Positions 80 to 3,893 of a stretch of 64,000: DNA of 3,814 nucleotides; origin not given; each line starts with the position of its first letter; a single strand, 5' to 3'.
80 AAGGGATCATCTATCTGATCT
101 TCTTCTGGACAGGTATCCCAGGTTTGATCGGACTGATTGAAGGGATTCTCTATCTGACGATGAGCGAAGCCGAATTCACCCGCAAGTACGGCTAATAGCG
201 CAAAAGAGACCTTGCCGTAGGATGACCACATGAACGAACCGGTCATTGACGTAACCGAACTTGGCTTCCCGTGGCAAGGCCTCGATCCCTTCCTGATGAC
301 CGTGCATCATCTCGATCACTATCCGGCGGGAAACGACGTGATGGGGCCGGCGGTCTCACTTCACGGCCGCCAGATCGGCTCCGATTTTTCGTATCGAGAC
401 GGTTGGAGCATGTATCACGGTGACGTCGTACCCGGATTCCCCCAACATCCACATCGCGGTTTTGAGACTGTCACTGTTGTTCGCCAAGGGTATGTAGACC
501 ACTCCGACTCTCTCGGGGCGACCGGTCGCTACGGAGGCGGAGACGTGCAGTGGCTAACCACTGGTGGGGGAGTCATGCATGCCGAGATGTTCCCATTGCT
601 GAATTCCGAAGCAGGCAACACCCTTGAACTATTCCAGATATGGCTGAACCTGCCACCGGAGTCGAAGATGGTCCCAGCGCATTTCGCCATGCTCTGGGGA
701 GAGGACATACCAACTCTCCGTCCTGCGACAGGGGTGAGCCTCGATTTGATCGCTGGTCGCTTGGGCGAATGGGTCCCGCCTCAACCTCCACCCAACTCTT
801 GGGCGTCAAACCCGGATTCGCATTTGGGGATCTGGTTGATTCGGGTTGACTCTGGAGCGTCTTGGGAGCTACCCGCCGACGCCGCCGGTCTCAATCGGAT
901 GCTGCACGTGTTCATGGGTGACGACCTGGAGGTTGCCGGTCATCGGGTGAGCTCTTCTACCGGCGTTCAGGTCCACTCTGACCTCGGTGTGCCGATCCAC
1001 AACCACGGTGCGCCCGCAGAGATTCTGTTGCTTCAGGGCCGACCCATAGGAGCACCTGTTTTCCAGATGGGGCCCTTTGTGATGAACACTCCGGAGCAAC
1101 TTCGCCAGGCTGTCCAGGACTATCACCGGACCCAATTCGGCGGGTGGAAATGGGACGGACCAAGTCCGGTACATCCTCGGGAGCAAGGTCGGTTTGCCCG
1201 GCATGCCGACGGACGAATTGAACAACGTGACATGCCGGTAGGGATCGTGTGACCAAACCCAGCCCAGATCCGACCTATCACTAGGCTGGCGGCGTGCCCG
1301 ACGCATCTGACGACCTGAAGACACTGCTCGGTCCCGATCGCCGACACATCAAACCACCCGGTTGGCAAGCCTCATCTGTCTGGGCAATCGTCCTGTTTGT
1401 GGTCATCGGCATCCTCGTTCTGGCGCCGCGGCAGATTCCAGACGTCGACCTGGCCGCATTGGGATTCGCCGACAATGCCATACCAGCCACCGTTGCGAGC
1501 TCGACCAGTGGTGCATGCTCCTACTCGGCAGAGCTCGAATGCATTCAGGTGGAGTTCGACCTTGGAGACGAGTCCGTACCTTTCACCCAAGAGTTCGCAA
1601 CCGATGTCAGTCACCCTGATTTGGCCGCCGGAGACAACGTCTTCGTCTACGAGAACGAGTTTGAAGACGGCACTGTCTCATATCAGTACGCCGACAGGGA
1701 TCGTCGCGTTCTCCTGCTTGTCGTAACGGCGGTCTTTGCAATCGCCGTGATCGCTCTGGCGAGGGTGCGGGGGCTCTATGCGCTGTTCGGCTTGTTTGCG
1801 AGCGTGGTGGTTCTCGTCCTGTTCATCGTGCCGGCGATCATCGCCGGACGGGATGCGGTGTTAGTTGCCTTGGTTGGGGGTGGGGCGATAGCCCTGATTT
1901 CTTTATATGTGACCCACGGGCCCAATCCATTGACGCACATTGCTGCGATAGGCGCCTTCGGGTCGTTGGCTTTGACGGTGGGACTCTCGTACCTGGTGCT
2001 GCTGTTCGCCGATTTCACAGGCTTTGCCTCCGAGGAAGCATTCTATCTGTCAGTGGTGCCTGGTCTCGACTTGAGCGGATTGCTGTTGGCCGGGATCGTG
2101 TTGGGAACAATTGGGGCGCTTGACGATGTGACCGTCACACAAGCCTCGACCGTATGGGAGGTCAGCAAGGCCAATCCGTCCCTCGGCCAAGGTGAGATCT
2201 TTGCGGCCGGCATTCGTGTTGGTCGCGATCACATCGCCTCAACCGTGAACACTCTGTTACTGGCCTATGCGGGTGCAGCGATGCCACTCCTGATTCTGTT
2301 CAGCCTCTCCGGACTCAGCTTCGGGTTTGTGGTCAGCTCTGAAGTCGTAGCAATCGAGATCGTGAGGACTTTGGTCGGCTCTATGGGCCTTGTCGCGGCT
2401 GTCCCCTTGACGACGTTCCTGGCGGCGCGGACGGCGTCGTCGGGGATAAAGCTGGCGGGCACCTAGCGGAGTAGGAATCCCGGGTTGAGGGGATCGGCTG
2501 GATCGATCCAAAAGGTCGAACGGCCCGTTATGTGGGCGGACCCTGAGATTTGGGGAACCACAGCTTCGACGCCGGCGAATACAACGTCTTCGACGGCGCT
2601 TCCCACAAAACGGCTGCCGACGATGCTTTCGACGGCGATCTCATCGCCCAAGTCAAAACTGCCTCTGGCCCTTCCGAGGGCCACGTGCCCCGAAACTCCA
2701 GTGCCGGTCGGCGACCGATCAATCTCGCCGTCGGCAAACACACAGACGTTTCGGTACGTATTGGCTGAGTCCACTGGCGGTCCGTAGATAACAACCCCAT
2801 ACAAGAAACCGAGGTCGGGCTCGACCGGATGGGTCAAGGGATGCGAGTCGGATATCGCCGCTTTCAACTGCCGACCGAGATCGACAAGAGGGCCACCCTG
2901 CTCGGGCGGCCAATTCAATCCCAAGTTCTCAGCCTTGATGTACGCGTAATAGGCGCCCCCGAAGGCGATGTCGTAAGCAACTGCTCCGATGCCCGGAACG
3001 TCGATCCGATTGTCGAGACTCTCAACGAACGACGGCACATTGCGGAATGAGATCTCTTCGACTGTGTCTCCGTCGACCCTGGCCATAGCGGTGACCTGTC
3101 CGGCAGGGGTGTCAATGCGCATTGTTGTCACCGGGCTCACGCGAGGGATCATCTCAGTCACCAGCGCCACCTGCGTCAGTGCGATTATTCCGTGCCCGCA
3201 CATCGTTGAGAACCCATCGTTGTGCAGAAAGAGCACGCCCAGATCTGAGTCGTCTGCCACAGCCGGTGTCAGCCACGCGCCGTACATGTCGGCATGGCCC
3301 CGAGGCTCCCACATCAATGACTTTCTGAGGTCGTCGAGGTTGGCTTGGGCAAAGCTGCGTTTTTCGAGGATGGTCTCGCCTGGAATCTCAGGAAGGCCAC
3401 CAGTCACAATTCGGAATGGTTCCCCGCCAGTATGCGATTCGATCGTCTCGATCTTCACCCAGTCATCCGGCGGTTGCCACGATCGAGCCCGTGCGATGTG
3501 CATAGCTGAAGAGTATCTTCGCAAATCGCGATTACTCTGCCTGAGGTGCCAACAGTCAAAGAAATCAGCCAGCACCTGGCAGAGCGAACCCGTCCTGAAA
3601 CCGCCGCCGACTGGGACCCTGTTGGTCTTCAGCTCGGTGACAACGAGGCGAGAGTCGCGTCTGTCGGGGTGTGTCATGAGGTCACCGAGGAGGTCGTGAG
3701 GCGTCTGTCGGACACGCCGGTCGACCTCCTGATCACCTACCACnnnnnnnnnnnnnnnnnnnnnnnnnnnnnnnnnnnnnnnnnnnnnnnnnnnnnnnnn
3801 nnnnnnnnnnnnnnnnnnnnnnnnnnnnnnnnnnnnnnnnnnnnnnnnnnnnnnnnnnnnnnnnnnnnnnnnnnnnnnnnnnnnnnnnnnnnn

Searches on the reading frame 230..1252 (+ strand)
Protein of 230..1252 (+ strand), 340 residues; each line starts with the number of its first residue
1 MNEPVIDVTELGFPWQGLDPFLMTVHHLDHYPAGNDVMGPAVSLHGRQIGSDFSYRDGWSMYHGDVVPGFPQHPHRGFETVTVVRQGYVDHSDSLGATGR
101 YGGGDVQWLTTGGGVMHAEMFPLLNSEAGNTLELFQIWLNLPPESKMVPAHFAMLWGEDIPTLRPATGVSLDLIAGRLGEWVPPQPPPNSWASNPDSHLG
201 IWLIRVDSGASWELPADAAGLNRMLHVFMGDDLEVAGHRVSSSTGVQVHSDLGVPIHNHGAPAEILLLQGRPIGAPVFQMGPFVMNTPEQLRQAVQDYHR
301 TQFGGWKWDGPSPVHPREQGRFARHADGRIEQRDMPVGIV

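Call 50: search_protein_families(library=pfam, proteins=[window:230-1252:+], max_evalue=0.001)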
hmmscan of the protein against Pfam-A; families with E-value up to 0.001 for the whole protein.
window:230-1252:+ (340 aa): 2 families
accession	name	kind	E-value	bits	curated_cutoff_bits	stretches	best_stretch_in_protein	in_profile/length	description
PF02678.22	Pirin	-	6.5e-24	84.5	26.1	1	49-139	16-108/108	Pirin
PF05726.19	Pirin_C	-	5.6e-17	62.5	27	1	204-304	4-103/103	Pirin C-terminal cupin domain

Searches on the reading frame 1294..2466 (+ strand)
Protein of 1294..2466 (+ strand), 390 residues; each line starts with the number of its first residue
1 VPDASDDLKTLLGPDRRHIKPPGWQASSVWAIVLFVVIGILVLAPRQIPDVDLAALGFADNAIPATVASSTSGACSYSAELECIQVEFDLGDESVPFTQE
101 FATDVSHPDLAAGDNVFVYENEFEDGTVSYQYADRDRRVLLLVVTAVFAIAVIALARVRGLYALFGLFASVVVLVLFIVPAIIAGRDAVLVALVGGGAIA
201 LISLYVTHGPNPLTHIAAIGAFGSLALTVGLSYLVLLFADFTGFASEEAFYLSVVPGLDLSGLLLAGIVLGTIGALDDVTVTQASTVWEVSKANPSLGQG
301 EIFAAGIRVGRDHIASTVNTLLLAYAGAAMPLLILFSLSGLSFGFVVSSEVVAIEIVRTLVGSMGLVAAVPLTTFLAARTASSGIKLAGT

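Call 50: search_protein_families(library=pfam, proteins=[window:1294-2466:+], max_evalue=0.001)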
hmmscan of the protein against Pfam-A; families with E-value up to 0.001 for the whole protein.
window:1294-2466:+ (390 aa): 1 family
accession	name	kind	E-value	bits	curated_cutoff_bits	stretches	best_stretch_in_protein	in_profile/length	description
PF07907.16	YibE_F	-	1.2e-67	228.4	27.2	1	141-378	1-240/241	YibE/F-like protein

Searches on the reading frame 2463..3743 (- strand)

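Call 50: search_protein_families(library=pfam, proteins=[window:2463-3743:-], max_evalue=0.001)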
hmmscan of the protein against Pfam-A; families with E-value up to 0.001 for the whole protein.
window:2463-3743:- (426 aa): 1 family
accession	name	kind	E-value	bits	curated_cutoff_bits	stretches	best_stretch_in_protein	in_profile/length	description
PF05544.16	Pro_racemase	-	4.3e-104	348.5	27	1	101-423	2-324/325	Proline racemase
